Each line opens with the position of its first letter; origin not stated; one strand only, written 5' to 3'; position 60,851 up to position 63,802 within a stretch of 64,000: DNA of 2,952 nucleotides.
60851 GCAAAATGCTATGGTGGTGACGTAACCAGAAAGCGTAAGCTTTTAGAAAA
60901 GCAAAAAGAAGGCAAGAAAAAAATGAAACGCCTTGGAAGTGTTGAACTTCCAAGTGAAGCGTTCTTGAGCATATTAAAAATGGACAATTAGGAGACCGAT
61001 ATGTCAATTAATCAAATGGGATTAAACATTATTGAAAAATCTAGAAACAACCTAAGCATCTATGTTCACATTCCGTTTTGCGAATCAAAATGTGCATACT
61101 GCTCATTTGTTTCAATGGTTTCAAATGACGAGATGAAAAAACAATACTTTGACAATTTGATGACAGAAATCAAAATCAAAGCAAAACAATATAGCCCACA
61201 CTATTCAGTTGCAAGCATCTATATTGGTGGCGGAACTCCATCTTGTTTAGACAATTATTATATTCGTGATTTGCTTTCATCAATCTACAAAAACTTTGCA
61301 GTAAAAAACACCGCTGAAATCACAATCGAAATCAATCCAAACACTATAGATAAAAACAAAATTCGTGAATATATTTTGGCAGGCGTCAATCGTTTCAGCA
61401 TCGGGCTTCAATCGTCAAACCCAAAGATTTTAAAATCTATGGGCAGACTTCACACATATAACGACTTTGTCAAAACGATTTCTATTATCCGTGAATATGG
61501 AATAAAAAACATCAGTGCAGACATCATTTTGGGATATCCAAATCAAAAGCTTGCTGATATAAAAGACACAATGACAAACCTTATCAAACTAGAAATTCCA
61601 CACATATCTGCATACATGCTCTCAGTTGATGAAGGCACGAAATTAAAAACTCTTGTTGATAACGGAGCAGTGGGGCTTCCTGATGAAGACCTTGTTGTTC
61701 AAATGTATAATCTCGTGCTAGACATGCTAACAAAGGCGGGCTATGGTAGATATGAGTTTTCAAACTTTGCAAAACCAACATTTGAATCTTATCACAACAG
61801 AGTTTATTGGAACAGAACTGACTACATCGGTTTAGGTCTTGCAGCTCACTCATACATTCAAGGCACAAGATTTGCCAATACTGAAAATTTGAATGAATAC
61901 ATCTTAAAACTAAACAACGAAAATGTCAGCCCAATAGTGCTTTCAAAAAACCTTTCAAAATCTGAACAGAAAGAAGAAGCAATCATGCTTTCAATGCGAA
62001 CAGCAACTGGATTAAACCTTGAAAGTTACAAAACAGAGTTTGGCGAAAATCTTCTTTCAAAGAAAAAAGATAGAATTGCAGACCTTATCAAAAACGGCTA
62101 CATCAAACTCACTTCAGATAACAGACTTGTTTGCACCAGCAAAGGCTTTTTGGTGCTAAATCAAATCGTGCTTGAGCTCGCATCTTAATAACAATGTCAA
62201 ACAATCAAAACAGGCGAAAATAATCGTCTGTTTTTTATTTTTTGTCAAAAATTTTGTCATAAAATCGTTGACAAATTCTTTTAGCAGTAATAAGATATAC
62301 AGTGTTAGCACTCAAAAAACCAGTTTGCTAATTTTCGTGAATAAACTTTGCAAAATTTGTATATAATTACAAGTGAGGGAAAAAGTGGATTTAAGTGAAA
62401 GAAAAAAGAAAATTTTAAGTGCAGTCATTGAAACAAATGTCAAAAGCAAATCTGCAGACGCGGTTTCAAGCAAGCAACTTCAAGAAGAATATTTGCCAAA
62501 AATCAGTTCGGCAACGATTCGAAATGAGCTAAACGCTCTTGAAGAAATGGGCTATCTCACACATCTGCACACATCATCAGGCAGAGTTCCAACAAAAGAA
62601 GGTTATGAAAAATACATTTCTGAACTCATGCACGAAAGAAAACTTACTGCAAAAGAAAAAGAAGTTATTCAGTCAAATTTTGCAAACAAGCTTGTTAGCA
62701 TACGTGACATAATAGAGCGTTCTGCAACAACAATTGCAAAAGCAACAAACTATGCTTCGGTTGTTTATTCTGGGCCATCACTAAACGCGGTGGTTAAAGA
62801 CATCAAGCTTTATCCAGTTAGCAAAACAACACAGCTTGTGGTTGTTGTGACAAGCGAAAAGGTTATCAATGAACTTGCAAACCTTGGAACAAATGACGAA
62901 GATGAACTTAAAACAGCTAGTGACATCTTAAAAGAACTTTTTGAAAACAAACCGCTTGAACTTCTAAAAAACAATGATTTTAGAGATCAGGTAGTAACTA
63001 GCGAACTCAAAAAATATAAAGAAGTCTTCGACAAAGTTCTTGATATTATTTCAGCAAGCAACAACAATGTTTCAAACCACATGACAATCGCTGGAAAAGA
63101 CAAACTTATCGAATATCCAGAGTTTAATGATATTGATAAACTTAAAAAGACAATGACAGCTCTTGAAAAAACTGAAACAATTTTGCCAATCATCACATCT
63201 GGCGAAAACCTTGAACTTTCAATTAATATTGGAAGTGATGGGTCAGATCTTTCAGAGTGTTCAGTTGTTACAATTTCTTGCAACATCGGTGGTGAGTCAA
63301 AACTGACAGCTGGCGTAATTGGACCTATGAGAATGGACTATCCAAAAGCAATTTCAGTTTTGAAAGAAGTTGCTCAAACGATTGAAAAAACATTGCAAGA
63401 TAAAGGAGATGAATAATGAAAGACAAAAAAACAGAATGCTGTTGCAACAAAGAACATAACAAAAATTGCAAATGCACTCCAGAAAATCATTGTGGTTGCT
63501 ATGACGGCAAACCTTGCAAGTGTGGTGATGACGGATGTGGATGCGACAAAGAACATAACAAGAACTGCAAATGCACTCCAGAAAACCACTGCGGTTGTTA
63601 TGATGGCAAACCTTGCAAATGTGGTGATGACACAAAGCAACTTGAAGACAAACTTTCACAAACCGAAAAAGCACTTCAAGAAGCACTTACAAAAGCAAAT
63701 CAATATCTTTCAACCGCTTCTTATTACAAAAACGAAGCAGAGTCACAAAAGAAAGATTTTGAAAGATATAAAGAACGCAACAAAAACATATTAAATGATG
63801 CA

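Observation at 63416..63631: GrpE carries a 17-Cys N-terminal extension built from two identical 28-aa repeats whose DNA differs only at synonymous sites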

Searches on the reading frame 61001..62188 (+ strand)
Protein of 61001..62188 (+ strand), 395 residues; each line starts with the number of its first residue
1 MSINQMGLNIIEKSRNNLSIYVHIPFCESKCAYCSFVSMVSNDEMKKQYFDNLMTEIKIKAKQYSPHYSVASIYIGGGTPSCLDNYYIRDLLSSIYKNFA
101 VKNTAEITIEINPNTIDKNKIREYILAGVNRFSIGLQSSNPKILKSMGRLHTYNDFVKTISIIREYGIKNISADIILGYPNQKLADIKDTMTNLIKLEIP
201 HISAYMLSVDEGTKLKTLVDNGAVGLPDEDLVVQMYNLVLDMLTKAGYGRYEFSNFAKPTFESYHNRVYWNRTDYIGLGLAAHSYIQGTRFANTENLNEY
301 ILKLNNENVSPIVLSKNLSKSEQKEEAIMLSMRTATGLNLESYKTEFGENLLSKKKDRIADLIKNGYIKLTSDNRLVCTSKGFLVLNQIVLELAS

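Call 8: find_encoding_contigs(protein=window:61001-62188:+, flank=10000, max_places=6)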
Protein window:61001-62188:+ (395 aa): no gene with exactly this product is on record in the collection.

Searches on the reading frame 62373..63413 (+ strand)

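Call 7: search_protein_families(library=pfam, proteins=[window:62373-63413:+], max_evalue=1)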
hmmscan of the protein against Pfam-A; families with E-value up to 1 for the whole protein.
window:62373-63413:+ (347 aa): 7 families
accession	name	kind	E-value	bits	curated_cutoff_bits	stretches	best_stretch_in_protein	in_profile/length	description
PF01628.27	HrcA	-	1.2e-40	140.2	22.2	1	112-327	2-215/215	HrcA protein C terminal domain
PF01475.25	FUR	-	0.0028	18.2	23.1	1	8-70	7-67/121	Ferric uptake regulator family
PF08220.18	HTH_DeoR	-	0.0033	17.6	21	1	43-66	25-48/57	DeoR-like helix-turn-helix domain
PF03444.21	HrcA_DNA-bdg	-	0.0043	17.1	21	1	6-80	1-72/79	Winged helix-turn-helix transcription repressor, HrcA DNA-binding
PF08279.18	HTH_11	-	0.02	15.2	25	1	30-61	15-44/55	HTH domain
PF08461.16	HTH_12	-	0.026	14.9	21.4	1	26-79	9-64/66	Ribonuclease R winged-helix domain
PF09190.17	DALR_2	-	0.082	13.9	22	0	324-343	13-32/57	DALR domain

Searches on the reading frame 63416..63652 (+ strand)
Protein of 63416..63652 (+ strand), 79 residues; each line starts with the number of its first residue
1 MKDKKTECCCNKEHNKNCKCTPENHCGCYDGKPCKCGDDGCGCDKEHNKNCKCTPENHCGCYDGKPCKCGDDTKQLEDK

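Call 7: search_protein_families(library=pfam, proteins=[window:63416-63652:+], max_evalue=1)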
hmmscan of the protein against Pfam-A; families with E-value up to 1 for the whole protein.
seq(79 aa): 0 families

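Call 25: search_solved_structures(query=window:63416-63652:+, max_evalue=10, show_alignments=2)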
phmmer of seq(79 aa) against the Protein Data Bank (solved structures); distinct sequences matched with E-value up to 10: 0.

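Call 39: search_protein_families(library=ncbifam, proteins=[window:63416-63652:+], max_evalue=10)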
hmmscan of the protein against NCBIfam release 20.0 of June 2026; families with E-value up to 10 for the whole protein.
seq(79 aa): 0 families

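Call 41: find_homologous_proteins(query=window:63416-63640:+, max_evalue=0.01)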
Query seq(75 aa) (75 aa): 2 proteins with E <= 0.01 among 4 candidates.
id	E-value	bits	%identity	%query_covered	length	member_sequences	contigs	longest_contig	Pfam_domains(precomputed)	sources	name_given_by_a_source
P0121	1.7e-6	46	88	35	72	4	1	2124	-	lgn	-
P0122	2.4e-5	42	85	35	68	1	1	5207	-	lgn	-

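Call 43: find_encoding_contigs(protein=P0122, flank=6000, max_places=3)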
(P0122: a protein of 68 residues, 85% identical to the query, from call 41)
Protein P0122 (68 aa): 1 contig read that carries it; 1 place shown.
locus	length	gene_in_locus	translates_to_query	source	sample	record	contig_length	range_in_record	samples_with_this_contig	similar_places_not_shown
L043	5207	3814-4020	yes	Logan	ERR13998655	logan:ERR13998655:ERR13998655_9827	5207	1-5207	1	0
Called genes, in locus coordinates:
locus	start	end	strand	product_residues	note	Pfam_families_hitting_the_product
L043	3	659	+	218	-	?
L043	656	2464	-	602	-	PF25225:DUF7843, PF13387:Lnb_N, PF25222:DUF7840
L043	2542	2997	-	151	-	PF11220:DUF3015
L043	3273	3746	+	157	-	PF03449:GreA_GreB_N, PF01272:GreA_GreB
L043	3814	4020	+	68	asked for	-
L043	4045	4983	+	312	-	PF01134:GIDA (faint), PF01266:DAO (faint), PF07992:Pyr_redox_2, PF12831:FAD_oxidored (weak), PF13738:Pyr_redox_3, PF00070:Pyr_redox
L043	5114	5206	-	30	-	?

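Call 44: find_encoding_contigs(protein=P0121, flank=6000, max_places=3)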
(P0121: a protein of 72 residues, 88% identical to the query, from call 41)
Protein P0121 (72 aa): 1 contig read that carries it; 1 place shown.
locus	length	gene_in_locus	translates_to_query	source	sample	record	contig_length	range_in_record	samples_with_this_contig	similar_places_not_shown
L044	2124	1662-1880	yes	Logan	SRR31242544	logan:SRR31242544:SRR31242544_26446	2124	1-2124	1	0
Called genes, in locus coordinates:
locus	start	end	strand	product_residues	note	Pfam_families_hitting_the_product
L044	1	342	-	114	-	?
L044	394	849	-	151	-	PF11220:DUF3015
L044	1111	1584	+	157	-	PF03449:GreA_GreB_N, PF01272:GreA_GreB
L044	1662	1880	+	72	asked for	-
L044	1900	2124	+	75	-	?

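Call 54: search_protein_representatives(protein=P0121)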
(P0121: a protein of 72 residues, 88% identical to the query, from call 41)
Query: 72 residues. Proteins with E-value up to 0.001 (for the whole library): 13; up to 1e-10: 1; up to 1e-30: 0. The best 13 are listed.
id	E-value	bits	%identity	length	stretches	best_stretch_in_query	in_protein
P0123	1.3e-17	79.8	57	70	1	7-71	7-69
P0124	1.4e-06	44.5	73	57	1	3-32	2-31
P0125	2.4e-05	40.7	83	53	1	44-67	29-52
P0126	3.5e-05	40.1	49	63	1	1-46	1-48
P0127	7.3e-05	39.1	67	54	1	7-33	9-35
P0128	1.1e-04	38.5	44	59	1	8-52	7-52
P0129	1.1e-04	38.5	69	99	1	9-34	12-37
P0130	1.3e-04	38.3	59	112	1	9-45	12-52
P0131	1.5e-04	38.1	50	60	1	4-57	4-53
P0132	3.1e-04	37.1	63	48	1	3-32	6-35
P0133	5.8e-04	36.2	46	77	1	3-70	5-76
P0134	7.0e-04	36.0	62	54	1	10-35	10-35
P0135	8.8e-04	35.6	67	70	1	10-36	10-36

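Call 56: find_encoding_contigs(protein=P0125, flank=5000, max_places=3)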
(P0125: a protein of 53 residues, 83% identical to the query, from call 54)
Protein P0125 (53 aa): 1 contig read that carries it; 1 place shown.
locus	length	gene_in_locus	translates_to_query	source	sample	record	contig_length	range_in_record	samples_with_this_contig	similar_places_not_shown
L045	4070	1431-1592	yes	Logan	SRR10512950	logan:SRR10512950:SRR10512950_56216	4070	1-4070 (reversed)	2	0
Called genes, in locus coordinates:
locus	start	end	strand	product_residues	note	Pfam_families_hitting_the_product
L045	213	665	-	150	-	PF07973:tRNA_SAD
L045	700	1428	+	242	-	-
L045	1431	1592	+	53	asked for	-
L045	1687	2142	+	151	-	PF00254:FKBP_C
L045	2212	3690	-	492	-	PF23745:ANK_LRRK2 (faint), PF12796:Ank_2 (weak), PF12796:Ank_2, PF13637:Ank_4, PF13857:Ank_5, PF00023:Ank (weak), PF13637:Ank_4, PF12796:Ank_2, +2 more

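Call 57: find_encoding_contigs(protein=P0133, flank=5000, max_places=3)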
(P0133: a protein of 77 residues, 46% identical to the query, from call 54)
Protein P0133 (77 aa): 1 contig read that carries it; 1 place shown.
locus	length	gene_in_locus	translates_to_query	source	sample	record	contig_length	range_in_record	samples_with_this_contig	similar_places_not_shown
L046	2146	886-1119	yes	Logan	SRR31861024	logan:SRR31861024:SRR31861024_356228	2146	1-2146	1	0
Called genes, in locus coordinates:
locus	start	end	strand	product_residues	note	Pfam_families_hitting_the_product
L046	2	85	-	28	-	?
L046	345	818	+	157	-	PF03449:GreA_GreB_N, PF01272:GreA_GreB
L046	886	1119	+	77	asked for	-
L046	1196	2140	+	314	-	PF00890:FAD_binding_2 (faint), PF01134:GIDA (faint), PF01266:DAO (faint), PF03486:HI0933_like (faint), PF07992:Pyr_redox_2, PF12831:FAD_oxidored (faint), PF13738:Pyr_redox_3, PF00070:Pyr_redox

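Call 58: search_protein_families(library=ncbifam, proteins=[P0121, P0123, P0125, P0130, P0133, P0126, P0131], max_evalue=1)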
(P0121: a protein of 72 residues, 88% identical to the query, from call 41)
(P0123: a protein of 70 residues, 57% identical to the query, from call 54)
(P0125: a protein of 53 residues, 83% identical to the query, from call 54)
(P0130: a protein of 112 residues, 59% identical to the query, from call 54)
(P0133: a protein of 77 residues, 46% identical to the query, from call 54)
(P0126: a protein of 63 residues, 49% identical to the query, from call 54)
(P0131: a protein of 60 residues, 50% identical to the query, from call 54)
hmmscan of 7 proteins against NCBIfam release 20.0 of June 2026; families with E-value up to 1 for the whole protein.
P0121 (72 aa): 0 families

P0123 (70 aa): 0 families

P0125 (53 aa): 0 families

P0130 (112 aa): 6 families
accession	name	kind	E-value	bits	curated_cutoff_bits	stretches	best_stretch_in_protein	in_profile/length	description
NF011576.0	PRK15000.1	subfamily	5.1e-16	59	301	1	57-110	4-57/200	peroxiredoxin C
NF040737.1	peroxi_PrxU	equivalog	1.1e-08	35.1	270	1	51-107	32-85/233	thioredoxin-dependent peroxiredoxin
TIGR03137.1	AhpC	equivalog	5.9e-06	26.1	272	1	84-108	28-52/187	alkyl hydroperoxide reductase subunit C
NF009668.0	PRK13189.1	equivalog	0.001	18.4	211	1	55-110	10-59/224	peroxiredoxin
NF011704.0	PRK15124.1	equivalog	0.012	15.6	184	1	40-87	113-162/176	RNA 2',3'-cyclic phosphodiesterase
NF009669.0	PRK13190.1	equivalog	0.014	14.6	261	1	55-109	3-50/203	putative peroxiredoxin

P0133 (77 aa): 1 family
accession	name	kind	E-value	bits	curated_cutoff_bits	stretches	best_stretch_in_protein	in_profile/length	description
NF045928.1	Cytb6fFeSPetC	equivalog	0.67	9.3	250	1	25-46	111-132/179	cytochrome b6-f complex iron-sulfur subunit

P0126 (63 aa): 0 families

P0131 (60 aa): 0 families

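Call 59: search_protein_families(library=pfam, proteins=[P0121, P0123, P0125, P0130, P0133, P0126, P0131], max_evalue=1)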
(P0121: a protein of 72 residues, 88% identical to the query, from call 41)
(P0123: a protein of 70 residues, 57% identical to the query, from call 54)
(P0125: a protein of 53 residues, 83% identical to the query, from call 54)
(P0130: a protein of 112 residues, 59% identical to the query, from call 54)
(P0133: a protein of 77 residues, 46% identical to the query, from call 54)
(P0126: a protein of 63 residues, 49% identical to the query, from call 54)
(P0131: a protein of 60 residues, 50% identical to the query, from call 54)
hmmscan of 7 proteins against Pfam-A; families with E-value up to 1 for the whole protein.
P0121 (72 aa): 0 families

P0123 (70 aa): 0 families

P0125 (53 aa): 0 families

P0130 (112 aa): 2 families
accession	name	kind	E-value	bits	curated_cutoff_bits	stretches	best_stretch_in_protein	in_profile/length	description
PF00578.27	AhpC-TSA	-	1.1e-08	35.4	26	1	57-111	1-49/124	AhpC/TSA family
PF08534.16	Redoxin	-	0.036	14.3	26.6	1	57-107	2-48/148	Redoxin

P0133 (77 aa): 0 families

P0126 (63 aa): 0 families

P0131 (60 aa): 2 families
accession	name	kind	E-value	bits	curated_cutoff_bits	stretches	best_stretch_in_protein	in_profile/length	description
PF04901.18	RAMP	-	0.04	14.4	27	1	2-36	23-57/110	Receptor activity modifying family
PF14946.11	DUF4501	-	0.47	10.8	29.6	1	4-58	5-64/179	Domain of unknown function (DUF4501)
